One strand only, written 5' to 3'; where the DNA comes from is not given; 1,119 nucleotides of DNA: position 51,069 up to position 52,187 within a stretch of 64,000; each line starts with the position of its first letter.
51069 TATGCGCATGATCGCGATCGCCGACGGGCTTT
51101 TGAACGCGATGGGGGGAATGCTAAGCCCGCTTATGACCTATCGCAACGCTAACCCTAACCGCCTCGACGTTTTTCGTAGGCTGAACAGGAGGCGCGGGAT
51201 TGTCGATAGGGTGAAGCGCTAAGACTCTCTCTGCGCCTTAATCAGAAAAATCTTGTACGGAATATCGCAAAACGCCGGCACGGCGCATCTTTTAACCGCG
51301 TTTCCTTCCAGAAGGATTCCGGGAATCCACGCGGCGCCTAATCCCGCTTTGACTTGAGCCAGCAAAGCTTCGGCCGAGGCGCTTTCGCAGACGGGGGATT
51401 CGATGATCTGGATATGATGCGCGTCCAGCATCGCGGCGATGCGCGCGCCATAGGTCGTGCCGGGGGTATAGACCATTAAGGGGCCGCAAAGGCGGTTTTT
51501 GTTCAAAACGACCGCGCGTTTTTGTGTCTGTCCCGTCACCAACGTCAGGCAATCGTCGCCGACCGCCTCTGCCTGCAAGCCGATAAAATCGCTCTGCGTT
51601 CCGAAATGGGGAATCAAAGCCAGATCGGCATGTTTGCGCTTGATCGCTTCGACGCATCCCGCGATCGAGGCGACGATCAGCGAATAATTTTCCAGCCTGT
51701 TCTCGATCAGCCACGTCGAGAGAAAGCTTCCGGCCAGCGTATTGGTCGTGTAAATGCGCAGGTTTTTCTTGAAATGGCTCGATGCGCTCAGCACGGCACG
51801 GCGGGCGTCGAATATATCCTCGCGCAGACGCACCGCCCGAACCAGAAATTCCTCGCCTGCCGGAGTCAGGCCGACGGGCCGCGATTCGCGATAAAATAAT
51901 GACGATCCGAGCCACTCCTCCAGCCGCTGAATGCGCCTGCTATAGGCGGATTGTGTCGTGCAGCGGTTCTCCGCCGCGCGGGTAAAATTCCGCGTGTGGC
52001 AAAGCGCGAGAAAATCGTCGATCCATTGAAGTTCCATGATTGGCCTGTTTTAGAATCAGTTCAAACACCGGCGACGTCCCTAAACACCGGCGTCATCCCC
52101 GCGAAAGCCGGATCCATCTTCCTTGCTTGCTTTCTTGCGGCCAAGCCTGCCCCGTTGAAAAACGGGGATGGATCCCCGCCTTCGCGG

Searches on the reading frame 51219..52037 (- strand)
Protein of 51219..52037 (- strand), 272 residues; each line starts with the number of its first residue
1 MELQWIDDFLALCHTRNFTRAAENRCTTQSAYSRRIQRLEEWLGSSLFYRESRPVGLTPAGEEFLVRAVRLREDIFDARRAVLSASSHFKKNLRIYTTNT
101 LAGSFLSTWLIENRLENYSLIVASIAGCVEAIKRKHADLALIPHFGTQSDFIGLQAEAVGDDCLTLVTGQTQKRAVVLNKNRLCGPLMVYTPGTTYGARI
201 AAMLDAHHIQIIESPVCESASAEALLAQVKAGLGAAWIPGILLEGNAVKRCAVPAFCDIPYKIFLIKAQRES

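Call 55: search_protein_families(library=pfam, proteins=[window:51219-52037:-])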
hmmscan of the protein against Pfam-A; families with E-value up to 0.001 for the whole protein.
window:51219-52037:- (272 aa): 2 families
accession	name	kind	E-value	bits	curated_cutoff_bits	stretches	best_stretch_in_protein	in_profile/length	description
PF00126.33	HTH_1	-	3.2e-19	69.1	26.6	1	4-62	2-60/60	Bacterial regulatory helix-turn-helix protein, lysR family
PF03466.25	LysR_substrate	-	5.4e-10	39.4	28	1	92-245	7-162/209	LysR substrate binding domain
